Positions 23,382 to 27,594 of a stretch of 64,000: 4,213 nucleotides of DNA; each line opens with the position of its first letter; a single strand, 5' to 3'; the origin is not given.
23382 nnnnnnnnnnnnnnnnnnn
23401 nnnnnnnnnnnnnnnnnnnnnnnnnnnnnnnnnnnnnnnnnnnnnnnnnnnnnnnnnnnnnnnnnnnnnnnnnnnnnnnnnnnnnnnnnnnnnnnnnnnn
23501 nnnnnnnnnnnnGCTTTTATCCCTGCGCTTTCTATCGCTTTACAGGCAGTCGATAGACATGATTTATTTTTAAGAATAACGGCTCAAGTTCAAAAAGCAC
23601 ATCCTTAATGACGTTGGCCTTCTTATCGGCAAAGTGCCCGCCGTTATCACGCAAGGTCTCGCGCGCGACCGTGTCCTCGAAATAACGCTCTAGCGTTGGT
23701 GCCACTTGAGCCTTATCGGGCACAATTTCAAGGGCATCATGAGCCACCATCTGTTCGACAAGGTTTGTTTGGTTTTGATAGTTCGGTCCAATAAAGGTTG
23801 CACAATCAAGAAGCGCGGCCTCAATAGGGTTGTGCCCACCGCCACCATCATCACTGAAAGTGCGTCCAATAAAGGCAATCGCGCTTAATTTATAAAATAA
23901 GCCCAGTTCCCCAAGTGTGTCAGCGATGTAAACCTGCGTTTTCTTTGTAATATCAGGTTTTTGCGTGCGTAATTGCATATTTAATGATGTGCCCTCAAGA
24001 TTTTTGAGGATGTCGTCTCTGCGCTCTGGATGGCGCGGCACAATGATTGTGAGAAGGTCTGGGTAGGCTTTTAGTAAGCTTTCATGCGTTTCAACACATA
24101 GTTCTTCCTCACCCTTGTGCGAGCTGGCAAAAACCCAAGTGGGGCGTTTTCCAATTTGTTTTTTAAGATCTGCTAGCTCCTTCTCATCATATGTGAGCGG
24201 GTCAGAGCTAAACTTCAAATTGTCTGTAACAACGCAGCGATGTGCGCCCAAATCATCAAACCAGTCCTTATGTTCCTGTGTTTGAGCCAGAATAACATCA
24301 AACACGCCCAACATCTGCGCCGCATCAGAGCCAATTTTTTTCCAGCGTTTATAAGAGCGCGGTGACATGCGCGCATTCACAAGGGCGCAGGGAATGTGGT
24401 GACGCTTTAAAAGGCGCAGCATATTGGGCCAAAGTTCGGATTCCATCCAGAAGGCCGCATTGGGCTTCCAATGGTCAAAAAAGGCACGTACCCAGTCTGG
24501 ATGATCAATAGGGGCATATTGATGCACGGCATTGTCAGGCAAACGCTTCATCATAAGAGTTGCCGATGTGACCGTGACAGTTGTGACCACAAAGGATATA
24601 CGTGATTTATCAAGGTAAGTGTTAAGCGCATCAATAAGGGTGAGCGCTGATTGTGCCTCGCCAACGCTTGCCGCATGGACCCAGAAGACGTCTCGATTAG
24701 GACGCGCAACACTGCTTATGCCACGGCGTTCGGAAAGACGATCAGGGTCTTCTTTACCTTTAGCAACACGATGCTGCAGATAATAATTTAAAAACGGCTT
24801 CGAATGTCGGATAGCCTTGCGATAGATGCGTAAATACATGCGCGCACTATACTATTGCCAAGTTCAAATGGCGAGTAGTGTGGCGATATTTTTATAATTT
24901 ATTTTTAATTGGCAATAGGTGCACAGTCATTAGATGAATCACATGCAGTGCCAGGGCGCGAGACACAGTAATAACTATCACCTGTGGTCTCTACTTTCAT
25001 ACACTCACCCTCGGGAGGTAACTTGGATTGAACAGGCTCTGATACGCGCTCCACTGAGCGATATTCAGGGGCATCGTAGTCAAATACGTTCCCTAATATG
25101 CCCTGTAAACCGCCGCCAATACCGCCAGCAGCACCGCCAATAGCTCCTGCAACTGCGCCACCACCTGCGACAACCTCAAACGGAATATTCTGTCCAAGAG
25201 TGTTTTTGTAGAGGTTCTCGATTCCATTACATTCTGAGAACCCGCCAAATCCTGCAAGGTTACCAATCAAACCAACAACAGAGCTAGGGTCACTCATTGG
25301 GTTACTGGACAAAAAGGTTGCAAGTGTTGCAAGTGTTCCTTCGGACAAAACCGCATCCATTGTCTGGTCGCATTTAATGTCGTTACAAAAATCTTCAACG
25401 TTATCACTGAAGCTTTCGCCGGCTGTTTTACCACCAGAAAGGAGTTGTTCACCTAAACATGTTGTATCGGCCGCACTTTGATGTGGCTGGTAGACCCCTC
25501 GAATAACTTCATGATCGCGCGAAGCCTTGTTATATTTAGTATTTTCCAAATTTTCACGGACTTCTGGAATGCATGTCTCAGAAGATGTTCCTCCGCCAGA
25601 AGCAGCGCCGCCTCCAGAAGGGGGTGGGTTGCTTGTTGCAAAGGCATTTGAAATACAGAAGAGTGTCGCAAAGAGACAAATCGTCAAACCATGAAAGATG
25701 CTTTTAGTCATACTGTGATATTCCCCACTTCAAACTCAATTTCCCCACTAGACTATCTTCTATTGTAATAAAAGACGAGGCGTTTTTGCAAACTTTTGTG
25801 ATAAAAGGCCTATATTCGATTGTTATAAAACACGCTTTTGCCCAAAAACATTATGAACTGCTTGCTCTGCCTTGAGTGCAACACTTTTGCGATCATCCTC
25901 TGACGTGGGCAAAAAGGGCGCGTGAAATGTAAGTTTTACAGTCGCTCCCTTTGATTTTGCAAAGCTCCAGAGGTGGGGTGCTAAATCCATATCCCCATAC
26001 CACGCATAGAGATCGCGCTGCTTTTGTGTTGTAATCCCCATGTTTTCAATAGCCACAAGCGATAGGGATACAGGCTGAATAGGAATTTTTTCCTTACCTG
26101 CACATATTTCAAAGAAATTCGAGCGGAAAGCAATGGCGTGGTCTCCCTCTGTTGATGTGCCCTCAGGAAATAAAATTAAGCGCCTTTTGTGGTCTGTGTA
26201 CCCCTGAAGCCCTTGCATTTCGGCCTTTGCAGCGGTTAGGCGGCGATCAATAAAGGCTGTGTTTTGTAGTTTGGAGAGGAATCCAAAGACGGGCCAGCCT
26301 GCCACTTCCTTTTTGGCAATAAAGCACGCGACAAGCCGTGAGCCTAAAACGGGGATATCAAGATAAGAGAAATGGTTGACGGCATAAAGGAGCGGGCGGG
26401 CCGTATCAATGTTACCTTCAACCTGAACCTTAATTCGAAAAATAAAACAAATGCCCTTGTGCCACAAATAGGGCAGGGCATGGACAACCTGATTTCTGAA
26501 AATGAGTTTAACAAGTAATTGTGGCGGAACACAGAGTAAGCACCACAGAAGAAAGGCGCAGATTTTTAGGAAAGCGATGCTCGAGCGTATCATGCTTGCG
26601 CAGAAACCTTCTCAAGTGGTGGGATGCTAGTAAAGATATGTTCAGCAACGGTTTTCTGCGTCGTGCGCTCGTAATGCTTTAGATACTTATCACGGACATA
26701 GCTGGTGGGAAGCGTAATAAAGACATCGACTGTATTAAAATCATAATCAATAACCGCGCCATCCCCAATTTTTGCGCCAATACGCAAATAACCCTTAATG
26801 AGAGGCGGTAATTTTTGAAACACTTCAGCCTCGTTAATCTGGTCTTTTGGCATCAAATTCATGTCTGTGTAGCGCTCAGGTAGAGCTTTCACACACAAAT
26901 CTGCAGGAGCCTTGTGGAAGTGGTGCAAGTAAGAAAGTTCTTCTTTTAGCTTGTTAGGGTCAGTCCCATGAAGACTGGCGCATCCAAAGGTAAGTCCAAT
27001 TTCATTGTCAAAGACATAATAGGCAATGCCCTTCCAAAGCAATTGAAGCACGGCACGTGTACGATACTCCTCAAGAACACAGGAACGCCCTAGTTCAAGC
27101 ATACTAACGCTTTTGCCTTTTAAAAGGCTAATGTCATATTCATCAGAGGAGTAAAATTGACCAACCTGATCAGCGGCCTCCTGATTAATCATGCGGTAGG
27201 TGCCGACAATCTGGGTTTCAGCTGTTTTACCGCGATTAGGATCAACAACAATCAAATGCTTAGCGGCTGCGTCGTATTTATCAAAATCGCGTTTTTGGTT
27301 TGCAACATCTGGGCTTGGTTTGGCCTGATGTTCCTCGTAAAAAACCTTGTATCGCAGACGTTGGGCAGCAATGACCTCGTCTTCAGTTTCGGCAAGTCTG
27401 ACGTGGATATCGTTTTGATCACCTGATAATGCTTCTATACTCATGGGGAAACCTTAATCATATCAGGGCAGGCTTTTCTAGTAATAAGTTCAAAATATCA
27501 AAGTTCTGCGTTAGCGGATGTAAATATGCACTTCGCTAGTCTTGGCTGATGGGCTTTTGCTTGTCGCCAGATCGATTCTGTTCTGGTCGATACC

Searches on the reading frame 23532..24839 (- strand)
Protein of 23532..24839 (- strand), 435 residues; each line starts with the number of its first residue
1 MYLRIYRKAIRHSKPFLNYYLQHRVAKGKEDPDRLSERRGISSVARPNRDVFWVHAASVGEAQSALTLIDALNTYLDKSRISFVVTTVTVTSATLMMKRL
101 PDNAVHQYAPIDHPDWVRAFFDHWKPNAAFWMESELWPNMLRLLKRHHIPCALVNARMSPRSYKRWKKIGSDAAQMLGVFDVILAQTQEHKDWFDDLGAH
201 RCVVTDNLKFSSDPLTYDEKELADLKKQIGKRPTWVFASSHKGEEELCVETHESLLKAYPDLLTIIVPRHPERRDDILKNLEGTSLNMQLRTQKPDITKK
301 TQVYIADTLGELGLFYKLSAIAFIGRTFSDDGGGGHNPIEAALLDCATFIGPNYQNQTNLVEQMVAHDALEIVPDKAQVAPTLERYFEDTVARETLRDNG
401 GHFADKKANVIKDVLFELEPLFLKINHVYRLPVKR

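Call 81: search_protein_families(library=pfam, proteins=[window:23532-24839:-], max_evalue=0.00001)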
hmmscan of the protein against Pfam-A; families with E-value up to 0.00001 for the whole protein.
window:23532-24839:- (435 aa): 1 family
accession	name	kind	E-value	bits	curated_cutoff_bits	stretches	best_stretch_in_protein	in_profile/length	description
PF04413.22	Glycos_transf_N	-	1.5e-55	187.9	23.9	1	34-211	2-178/179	3-Deoxy-D-manno-octulosonic-acid transferase (kdotransferase)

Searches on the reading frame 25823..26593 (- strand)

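Call 82: search_protein_families(library=pfam, proteins=[window:25823-26593:-], max_evalue=0.00001)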
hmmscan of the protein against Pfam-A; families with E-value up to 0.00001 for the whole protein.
window:25823-26593:- (256 aa): 1 family
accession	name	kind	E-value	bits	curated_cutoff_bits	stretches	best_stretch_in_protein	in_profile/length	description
PF01553.26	Acyltransferase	-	9e-19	68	23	1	54-177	2-131/132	Acyltransferase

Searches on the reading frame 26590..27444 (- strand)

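Call 82: search_protein_families(library=pfam, proteins=[window:26590-27444:-], max_evalue=0.00001)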
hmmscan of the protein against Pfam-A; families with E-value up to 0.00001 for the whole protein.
window:26590-27444:- (284 aa): 1 family
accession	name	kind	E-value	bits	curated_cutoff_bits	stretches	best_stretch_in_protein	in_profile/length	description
PF13444.12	Acetyltransf_5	-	5.7e-30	104.5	22.4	1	30-138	1-102/102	Acetyltransferase (GNAT) domain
